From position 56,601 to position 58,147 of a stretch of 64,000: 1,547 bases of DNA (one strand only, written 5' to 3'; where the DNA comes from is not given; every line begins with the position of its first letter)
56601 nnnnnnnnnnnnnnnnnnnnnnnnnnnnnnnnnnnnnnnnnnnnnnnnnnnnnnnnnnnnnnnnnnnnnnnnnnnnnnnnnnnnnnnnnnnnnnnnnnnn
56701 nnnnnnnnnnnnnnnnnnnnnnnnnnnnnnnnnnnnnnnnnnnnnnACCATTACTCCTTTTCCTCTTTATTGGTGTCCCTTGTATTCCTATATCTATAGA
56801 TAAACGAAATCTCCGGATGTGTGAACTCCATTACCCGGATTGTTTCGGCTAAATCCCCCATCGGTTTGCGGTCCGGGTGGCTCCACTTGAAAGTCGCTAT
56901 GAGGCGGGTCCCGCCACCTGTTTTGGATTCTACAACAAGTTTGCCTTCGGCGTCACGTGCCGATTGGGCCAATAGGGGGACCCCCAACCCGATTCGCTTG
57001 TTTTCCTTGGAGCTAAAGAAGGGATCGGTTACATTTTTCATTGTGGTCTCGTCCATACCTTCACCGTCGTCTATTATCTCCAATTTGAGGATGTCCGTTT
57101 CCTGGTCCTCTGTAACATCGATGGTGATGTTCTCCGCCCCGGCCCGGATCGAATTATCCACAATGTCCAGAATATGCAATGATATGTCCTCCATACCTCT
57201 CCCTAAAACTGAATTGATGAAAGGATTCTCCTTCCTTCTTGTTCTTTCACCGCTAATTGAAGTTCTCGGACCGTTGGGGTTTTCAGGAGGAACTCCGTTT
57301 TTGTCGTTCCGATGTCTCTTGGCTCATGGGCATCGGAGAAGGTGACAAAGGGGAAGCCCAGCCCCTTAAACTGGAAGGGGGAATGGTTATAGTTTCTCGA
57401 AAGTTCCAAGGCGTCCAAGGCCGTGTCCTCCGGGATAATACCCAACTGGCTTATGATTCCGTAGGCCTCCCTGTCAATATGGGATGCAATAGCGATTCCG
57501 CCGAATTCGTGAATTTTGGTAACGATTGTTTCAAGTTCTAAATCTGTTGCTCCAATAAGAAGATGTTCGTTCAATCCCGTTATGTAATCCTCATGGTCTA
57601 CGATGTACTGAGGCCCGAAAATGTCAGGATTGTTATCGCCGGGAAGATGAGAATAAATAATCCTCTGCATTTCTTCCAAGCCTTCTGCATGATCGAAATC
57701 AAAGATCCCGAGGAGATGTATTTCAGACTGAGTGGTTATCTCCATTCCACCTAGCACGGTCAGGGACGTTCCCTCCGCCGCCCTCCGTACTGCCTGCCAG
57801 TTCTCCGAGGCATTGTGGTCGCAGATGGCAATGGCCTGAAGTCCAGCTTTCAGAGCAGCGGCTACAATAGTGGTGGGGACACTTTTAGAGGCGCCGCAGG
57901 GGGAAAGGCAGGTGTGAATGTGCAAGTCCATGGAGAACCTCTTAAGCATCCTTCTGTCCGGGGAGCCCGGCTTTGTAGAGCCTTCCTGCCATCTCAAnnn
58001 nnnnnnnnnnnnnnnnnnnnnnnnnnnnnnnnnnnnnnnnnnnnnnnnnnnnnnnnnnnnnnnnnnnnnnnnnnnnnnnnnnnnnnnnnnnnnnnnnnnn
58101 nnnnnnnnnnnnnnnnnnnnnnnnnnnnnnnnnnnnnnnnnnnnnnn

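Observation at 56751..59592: Signalling-type module inside the NuoE/NuoF-formate dehydrogenase operon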

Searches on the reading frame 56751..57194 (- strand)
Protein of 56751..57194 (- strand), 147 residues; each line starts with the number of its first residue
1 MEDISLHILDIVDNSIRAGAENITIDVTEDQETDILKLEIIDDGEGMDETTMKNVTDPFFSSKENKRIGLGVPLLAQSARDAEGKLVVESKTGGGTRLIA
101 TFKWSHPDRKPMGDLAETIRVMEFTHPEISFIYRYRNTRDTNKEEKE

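Call 3: search_protein_families(library=pfam, proteins=[window:56751-57194:-], max_evalue=0.01)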
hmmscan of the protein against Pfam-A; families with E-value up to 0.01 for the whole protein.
window:56751-57194:- (147 aa): 3 families
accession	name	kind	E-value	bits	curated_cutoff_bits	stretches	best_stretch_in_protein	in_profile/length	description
PF02518.31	HATPase_c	-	3e-14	53.8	26.4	1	8-103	10-108/111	Histidine kinase-, DNA gyrase B-, and HSP90-like ATPase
PF13589.12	HATPase_c_3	-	3.3e-10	40.6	25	1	8-66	7-64/137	Histidine kinase-, DNA gyrase B-, and HSP90-like ATPase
PF14501.12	HATPase_c_5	-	0.0019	18.5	22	1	2-91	4-91/102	GHKL domain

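Call 19: search_protein_families(library=ncbifam, proteins=[window:56751-57194:-], max_evalue=0.001)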
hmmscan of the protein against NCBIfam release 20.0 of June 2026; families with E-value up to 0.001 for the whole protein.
window:56751-57194:- (147 aa): 50 families (the best 25 are shown)
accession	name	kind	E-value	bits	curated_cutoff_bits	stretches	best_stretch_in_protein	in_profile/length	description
NF008468.0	PRK11360.1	equivalog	1.2e-11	43.8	646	1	8-106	511-610/616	two-component system sensor histidine kinase AtoS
NF008298.1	PRK11086.1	subfamily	2.8e-10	39.2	520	1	11-104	431-525/529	DcuS/MalK family sensor histidine kinase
NF008312.0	PRK11100.1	equivalog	3.2e-09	36.1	356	1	8-98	374-468/477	two-component system sensor histidine kinase CreC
TIGR02916.1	PEP_his_kin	equivalog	9.5e-09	34.4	300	1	8-99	584-675/679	XrtA/PEP-CTERM system histidine kinase PrsK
NF040750.1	tetrathio_HK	equivalog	1.3e-08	33.8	750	1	10-91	463-541/555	tetrathionate respiration histidine kinase TtrS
NF010411.0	PRK13837.1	equivalog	2.1e-08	32.7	647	1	34-100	606-671/828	two-component system VirA-like sensor kinase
NF010076.0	PRK13557.1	subfamily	3.5e-08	32.3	631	1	32-107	321-397/540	histidine kinase famiy protein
TIGR00585.2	mutl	equivalog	3.7e-08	32.7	180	1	11-63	28-77/555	DNA mismatch repair endonuclease MutL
NF007688.0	PRK10364.1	equivalog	5.2e-08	32.1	479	1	8-99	356-446/460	two-component system sensor histidine kinase ZraS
NF007907.0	PRK10618.1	equivalog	7.1e-08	30.8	634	1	22-110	586-679/893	phosphotransferase RcsD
TIGR02966.1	phoR_proteo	equivalog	7.4e-08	31.8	334.2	1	9-101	235-332/333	phosphate regulon sensor histidine kinase PhoR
NF008025.0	PRK10755.1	equivalog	1.1e-07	30.9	314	1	8-100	258-352/362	two-component system sensor histidine kinase PmrB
NF007898.0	PRK10604.1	equivalog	1.5e-07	31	478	1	10-106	326-423/433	two-component system sensor histidine kinase RstB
TIGR01925.2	spIIAB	equivalog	2e-07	31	135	1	2-99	36-131/137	anti-sigma F factor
NF046020.1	HisKinCckABruc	equivalog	2.1e-07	29.2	1000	1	20-97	622-700/868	cell cycle histidine kinase CckA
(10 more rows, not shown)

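Call 21: search_solved_structures(query=window:56751-57194:-, max_evalue=0.01)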
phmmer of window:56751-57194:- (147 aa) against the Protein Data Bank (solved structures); distinct sequences matched with E-value up to 0.01: 12.
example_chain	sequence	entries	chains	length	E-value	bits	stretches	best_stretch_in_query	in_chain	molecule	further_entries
9qq6_A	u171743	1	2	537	0.00012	25.3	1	9-102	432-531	histidine kinase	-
9p6i_A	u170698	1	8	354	0.00015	25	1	9-96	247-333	histidine kinase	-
3d36_A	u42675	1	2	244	0.00016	24.9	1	8-98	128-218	Sporulation kinase B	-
3a0t_A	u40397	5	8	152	0.00029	24.1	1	8-94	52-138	Sensor protein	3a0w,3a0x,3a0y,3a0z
3sl2_A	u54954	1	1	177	0.00081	22.6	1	10-120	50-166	Sensor histidine kinase yycG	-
3a0r_A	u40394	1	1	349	0.00097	22.4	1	8-94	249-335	Sensor protein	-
4gcz_A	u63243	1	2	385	0.0016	21.7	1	25-104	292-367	Blue-light photoreceptor, Sensor protein fixL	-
8a3u_A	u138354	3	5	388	0.0022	21.2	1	25-103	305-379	Putative Sensory box protein,Sensor protein FixL | Putative Sensory box protein,Putative Sensory box protein,Sensor protein FixL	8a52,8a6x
8a7f_A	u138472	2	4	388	0.0022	21.2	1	25-103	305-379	Putative Sensory box protein,Sensor protein FixL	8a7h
5idm_A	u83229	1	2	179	0.0023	21.1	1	34-96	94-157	Cell cycle histidine kinase CckA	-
9jfj_A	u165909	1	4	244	0.0044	20.2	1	8-98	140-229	Sensor histidine kinase ZraS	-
5idj_A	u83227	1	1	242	0.0048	20.1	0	34-96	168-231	Histidine kinase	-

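Call 30: find_homologous_proteins(query=window:56751-57194:-)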
Query window:56751-57194:- (147 aa): 468 proteins with E <= 0.001 among 507 candidates; the best 120 are listed.
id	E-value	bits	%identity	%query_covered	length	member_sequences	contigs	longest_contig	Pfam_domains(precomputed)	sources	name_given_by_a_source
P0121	1.3e-89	315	99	100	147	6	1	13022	PF02518.32,PF13589.13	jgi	-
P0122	2.1e-75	269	84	100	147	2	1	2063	PF02518.32,PF13589.13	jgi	jgi:signal transduction histidine kinase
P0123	5.0e-54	200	65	95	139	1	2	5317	PF02518.32,PF13589.13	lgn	-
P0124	1.1e-51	192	60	97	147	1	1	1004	PF02518.32,PF13589.13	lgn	-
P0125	1.4e-51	192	61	92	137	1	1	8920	PF02518.32,PF13589.13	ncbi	-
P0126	2.0e-50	188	59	95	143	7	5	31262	PF02518.32,PF13589.13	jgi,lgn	jgi:signal transduction histidine kinase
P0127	4.0e-50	187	62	93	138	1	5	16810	PF02518.32,PF13589.13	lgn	-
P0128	4.3e-50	187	62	94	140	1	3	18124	PF02518.32,PF13589.13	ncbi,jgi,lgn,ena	jgi:signal transduction histidine kinase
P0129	6.1e-50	187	59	100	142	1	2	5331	PF02518.32,PF13589.13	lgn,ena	-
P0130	8.5e-50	186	57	100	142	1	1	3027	PF02518.32,PF13589.13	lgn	-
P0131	1.2e-49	186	59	100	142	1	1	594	PF02518.32,PF13589.13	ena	-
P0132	2.3e-49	185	57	100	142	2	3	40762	PF02518.32,PF13589.13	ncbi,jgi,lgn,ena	jgi:signal transduction histidine kinase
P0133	3.0e-49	184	59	100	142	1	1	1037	PF02518.32,PF13589.13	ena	-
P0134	3.9e-48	181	58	93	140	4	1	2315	PF02518.32,PF13589.13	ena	-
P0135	7.6e-48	180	56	100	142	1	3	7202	PF02518.32,PF13589.13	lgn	-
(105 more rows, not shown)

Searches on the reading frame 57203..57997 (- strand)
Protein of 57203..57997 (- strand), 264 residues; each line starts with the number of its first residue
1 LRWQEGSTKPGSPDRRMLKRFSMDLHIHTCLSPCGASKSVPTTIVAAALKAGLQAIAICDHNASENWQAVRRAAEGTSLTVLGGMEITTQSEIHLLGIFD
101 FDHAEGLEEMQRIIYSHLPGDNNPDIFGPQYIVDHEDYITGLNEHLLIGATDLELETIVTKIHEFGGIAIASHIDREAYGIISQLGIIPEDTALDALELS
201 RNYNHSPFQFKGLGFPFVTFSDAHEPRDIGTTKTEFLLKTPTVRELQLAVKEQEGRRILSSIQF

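Call 3: search_protein_families(library=pfam, proteins=[window:57203-57997:-], max_evalue=0.01)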
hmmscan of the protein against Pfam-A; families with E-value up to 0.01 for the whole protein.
window:57203-57997:- (264 aa): 2 families
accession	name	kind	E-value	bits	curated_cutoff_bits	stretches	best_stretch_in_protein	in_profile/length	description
PF02811.25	PHP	-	5.1e-08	33.9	26.4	1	24-94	1-70/164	PHP domain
PF13263.12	PHP_C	-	5.1e-05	23.2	21.3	1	213-252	14-53/56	PHP-associated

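Call 19: search_protein_families(library=ncbifam, proteins=[window:57203-57949:-], max_evalue=0.001)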
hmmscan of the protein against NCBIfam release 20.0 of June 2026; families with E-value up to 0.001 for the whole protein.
window:57203-57949:- (248 aa): 10 families
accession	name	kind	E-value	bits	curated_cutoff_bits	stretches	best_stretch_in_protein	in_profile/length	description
NF045780.1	TrlF_fam_ATP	equivalog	5.4e-14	51.9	350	1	8-215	9-241/944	TrlF family AAA-like ATPase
NF038032.1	CehA_McbA_metalo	domain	1.9e-10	40.7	80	1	6-74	4-70/315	CehA/McbA family metallohydrolase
NF041577.1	nside_bi_sphtase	equivalog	2.3e-08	33.6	400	1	6-87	3-83/276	3',5'-nucleoside bisphosphate phosphatase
NF047791.1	RNaseRnm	equivalog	3e-07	30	375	1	7-82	3-80/275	RNase RNM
NF042955.1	Ppl_antiphage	equivalog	2.7e-06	25.7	1000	1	6-238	6-236/882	anti-phage protein Ppl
NF005596.0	PRK07328.1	subfamily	7.2e-06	25.6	202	0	7-46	4-41/269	histidinol-phosphatase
NF004981.0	PRK06361.1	equivalog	3.7e-05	23.2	117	1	7-70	2-70/217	histidinol phosphate phosphatase domain-containing protein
TIGR01405.1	polC_Gram_pos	equivalog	0.00022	19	1043.45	1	7-73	105-170/1211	DNA polymerase III subunit alpha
TIGR01856.1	hisJ_fam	subfamily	0.00024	20.9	90.2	0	7-48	1-40/252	histidinol-phosphatase HisJ family protein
NF001688.0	PRK00448.1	equivalog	0.00025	18.7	873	1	7-74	339-405/1445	PolC-type DNA polymerase III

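Call 62: search_solved_structures(query=window:57203-57931:-, max_evalue=0.01)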
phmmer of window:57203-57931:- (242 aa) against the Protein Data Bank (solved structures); distinct sequences matched with E-value up to 0.01: 1.
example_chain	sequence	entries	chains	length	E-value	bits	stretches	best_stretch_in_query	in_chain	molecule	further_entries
3e0f_A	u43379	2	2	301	4.2e-07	33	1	2-80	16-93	Putative Metal-dependent Phosphoesterase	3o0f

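Call 65: search_solved_structures(query=A4, max_evalue=0.01)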
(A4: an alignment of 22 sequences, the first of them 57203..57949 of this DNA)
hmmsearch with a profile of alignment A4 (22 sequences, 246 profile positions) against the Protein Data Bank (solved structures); distinct sequences matched with E-value up to 0.01: 12.
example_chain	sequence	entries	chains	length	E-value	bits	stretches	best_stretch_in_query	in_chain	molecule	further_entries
3e0f_A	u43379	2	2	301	2e-13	53.4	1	7-81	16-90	Putative Metal-dependent Phosphoesterase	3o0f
5zb8_A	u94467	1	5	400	2.1e-12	50.1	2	174-244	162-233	PfuEndoQ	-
7k31_A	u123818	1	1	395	2e-11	46.9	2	174-244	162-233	Endonuclease Q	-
7k30_A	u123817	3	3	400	2.1e-11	46.8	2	174-244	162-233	Endonuclease Q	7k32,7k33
7ug9_A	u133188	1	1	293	8e-10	41.6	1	6-83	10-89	5'-3' exoribonuclease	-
2anu_A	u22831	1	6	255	1.6e-09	40.7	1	133-243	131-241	hypothetical protein TM0559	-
9etk_A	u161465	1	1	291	9.4e-09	38.1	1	4-85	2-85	Metal-dependent phosphoesterases (PHP family)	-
2yb1_A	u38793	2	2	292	9e-08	34.9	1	5-81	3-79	AMIDOHYDROLASE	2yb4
3f2b_A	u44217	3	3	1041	1.9e-06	30.6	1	5-70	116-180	DNA-directed DNA polymerase III alpha chain | GEOBACILLUS KAUSTOPHILUS DNA POLC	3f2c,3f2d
9qpc_A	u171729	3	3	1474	2.3e-05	27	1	5-72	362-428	DNA polymerase III PolC-type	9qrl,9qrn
2yxo_A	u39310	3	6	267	0.0024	20.4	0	6-45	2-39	Histidinol phosphatase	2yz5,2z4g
1m65_A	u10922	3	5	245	0.0049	19.4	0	6-45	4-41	Hypothetical protein ycdX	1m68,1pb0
